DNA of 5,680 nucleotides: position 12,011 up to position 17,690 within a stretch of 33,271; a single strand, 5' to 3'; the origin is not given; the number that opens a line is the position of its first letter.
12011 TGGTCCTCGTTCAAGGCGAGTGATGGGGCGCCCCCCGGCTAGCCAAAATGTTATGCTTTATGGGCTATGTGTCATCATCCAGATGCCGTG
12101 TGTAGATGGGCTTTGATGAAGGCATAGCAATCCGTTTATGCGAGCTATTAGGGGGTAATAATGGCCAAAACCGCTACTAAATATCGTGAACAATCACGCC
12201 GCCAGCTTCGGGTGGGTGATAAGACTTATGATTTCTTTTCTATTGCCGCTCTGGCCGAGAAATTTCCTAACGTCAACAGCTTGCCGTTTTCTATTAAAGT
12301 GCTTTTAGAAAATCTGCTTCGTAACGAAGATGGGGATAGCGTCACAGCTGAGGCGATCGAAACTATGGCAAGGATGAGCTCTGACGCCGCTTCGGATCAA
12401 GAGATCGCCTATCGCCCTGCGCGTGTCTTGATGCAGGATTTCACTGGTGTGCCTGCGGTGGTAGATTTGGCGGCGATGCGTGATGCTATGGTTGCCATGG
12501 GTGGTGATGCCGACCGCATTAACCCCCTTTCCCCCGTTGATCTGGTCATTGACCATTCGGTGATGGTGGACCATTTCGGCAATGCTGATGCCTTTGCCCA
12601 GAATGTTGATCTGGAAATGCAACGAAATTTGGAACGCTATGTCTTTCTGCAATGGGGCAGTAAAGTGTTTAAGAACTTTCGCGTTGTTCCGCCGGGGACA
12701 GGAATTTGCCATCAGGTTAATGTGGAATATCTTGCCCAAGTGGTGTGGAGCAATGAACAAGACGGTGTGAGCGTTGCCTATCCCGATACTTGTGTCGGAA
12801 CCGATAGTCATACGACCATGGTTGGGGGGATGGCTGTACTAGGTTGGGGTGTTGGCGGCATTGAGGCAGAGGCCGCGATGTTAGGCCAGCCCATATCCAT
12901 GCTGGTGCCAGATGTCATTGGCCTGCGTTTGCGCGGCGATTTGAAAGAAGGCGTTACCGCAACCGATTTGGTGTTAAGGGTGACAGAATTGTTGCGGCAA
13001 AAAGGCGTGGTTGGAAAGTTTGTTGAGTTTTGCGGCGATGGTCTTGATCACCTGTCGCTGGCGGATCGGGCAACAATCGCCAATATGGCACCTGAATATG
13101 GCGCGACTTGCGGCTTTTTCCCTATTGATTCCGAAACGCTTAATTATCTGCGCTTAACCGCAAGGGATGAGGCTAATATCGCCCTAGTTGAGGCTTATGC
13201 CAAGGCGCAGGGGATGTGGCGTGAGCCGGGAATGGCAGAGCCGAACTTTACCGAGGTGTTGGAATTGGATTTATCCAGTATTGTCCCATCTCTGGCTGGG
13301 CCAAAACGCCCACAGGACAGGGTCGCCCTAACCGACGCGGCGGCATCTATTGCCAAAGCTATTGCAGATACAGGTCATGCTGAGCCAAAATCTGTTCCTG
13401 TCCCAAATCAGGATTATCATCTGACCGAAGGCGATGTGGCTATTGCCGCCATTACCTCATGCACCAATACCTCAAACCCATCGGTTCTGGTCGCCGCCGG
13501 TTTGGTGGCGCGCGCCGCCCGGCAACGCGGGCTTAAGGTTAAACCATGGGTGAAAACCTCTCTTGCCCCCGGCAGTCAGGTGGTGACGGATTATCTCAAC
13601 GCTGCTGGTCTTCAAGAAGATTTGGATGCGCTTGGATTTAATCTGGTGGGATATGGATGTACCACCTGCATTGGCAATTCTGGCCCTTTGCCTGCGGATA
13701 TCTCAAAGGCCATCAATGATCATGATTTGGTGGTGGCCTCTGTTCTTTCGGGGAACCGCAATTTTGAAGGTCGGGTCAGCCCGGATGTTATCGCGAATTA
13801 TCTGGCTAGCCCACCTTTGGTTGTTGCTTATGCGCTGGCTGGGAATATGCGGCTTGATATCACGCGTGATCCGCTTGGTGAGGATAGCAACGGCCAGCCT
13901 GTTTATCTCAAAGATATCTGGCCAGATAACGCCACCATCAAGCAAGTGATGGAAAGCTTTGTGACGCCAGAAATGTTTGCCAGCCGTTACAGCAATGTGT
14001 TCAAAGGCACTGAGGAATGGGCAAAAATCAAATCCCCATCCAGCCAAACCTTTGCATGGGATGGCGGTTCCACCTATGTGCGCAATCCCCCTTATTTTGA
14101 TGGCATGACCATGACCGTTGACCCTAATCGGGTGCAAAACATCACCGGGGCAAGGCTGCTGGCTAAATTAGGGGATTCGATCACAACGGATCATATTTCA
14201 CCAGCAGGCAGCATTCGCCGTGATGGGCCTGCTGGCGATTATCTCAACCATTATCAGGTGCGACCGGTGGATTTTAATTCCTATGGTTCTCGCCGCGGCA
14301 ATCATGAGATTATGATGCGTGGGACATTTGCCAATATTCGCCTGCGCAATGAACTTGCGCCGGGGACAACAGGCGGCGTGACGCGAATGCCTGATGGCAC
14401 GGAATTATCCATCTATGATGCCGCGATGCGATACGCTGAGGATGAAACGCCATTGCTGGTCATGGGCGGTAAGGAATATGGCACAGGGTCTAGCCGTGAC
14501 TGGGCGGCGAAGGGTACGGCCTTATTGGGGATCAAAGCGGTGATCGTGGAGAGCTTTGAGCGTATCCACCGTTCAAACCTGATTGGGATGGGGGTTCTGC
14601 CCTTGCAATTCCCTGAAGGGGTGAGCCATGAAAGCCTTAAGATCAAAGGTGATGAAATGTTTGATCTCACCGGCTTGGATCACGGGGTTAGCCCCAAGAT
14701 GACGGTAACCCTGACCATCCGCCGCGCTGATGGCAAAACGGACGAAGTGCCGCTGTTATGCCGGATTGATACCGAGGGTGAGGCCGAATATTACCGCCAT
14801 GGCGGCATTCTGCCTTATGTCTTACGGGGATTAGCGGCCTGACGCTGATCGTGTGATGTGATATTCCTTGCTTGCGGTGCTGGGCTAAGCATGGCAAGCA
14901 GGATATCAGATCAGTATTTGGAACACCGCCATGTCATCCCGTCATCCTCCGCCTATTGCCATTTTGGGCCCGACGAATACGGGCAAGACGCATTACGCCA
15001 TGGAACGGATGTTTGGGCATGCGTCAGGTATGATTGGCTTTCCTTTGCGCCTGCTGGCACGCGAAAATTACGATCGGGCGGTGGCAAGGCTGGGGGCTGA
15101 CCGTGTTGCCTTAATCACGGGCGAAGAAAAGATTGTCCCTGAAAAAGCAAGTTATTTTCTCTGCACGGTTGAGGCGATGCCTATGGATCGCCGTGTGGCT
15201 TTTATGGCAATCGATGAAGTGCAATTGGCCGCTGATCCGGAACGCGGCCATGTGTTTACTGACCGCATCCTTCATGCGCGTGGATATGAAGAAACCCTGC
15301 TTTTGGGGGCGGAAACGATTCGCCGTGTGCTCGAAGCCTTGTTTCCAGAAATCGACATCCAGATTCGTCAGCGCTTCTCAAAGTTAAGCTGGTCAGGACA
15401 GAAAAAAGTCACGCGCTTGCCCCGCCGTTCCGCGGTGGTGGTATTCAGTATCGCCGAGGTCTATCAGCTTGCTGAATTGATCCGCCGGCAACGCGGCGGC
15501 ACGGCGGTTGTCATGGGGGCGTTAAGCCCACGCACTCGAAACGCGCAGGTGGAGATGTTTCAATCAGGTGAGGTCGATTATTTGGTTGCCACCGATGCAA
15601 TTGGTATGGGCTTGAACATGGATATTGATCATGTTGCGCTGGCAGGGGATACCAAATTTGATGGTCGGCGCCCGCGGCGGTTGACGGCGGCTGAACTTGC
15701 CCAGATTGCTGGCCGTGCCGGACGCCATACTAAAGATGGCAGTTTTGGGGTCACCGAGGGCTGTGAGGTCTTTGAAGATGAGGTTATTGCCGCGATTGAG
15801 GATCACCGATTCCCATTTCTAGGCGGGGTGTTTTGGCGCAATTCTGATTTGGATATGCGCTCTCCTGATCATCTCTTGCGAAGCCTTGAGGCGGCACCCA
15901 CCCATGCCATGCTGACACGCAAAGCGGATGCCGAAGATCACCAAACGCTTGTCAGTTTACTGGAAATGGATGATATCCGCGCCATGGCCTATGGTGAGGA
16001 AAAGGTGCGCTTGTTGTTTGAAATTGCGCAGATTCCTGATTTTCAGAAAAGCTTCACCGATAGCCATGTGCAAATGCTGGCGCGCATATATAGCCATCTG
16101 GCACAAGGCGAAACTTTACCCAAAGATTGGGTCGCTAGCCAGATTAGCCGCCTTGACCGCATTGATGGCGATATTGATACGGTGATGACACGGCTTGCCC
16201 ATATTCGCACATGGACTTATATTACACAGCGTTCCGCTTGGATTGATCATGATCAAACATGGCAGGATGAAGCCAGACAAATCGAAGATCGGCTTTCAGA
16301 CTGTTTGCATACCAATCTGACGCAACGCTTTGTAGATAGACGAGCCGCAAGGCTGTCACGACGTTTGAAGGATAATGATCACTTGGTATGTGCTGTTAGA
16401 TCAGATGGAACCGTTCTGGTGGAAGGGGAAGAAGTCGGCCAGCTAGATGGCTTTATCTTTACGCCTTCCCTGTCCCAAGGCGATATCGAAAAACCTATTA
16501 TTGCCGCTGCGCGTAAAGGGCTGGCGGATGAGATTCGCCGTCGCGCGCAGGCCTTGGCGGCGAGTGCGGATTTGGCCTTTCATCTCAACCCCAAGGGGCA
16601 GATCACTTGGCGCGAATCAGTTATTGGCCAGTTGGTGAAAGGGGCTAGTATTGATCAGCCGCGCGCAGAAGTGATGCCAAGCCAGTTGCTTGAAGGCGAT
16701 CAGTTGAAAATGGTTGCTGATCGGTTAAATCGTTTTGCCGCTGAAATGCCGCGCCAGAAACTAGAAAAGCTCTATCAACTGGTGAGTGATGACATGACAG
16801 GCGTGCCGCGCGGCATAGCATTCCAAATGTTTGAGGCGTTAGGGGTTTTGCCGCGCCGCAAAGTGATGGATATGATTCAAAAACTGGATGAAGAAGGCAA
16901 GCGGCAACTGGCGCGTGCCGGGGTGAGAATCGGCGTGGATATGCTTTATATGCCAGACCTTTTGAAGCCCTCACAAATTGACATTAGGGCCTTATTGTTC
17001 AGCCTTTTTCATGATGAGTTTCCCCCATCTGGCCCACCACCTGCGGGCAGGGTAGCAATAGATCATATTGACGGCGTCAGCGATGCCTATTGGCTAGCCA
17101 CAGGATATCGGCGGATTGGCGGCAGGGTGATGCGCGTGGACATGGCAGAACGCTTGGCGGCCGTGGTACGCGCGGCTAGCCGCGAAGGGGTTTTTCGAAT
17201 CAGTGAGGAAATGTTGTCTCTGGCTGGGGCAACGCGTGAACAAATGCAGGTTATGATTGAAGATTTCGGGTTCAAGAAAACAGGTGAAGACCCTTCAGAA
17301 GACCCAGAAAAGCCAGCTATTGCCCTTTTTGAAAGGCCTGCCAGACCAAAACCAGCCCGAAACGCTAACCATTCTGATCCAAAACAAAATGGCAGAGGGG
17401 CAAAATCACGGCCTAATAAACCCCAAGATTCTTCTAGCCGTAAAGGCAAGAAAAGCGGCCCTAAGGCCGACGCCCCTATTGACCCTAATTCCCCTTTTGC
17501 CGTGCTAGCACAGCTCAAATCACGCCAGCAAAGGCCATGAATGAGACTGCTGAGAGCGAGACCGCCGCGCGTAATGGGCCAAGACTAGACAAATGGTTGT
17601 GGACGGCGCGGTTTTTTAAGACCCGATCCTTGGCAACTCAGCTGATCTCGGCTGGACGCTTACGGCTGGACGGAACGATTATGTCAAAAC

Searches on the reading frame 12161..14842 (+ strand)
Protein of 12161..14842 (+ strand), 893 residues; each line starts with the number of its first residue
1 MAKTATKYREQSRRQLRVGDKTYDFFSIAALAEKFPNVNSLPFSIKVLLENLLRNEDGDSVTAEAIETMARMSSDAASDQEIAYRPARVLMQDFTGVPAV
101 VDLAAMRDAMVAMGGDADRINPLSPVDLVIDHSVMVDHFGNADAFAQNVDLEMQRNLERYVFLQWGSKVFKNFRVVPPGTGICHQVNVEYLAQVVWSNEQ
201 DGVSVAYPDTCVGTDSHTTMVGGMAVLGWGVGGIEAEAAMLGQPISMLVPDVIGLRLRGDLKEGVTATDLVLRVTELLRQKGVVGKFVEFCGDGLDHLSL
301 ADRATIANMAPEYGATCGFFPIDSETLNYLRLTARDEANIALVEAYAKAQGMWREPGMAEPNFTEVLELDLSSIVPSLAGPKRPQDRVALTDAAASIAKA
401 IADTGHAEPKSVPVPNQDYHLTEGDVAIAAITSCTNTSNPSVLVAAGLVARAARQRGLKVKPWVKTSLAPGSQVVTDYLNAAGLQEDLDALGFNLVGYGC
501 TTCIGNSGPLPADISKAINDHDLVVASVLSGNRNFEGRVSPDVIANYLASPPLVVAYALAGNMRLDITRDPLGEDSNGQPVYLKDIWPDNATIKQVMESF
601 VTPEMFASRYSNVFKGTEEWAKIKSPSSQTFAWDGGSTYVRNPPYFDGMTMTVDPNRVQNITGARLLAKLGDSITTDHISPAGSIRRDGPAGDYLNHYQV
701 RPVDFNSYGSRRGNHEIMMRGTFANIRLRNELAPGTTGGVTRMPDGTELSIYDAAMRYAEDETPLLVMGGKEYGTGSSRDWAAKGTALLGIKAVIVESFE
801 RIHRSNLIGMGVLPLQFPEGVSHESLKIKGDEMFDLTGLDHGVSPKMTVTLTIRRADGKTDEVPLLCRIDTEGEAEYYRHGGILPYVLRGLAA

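Call 83: search_protein_families(library=pfam, proteins=[window:12161-14842:+], max_evalue=0.00001)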
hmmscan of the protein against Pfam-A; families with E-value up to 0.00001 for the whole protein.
window:12161-14842:+ (893 aa): 2 families
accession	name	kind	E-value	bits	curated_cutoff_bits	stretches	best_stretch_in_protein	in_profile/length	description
PF00330.25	Aconitase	-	1.5e-168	562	28.7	1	78-561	12-463/463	Aconitase family (aconitate hydratase)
PF00694.25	Aconitase_C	-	2.8e-41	141.4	22.8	1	696-819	6-130/131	Aconitase C-terminal domain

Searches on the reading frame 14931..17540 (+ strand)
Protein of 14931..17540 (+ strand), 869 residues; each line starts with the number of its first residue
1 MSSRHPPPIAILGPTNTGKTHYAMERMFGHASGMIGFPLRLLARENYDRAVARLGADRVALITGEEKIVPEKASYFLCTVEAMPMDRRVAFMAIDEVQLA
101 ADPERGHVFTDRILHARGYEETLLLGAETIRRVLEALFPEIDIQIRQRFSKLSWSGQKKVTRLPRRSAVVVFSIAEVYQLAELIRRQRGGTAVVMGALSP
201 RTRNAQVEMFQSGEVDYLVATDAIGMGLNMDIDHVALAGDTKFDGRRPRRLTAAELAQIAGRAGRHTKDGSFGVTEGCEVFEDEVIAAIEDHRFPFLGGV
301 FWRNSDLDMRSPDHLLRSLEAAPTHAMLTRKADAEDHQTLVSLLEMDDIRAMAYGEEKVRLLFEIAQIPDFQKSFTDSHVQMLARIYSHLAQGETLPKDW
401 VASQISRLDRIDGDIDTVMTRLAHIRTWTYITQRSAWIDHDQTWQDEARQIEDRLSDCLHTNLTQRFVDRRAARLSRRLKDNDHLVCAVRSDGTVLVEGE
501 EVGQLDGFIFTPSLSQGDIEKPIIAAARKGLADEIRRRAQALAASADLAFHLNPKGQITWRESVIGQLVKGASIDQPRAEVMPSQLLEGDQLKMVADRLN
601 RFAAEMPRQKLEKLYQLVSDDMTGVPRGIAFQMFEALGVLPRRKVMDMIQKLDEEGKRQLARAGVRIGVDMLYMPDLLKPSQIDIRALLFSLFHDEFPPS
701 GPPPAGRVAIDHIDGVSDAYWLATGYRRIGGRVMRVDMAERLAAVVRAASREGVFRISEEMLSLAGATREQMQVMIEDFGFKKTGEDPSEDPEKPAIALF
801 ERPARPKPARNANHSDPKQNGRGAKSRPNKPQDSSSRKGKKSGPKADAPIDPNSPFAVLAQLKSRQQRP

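Call 83: search_protein_families(library=pfam, proteins=[window:14931-17540:+], max_evalue=0.00001)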
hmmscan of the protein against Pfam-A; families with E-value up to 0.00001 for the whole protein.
window:14931-17540:+ (869 aa): 2 families
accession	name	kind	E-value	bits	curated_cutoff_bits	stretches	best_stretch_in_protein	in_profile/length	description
PF22527.2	DEXQc_Suv3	-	4.5e-25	88.4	27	1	12-140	19-144/154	DEXQ-box helicase domain of Suv3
PF00271.37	Helicase_C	-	9.6e-11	42.4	23.5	1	167-266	18-109/110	Helicase conserved C-terminal domain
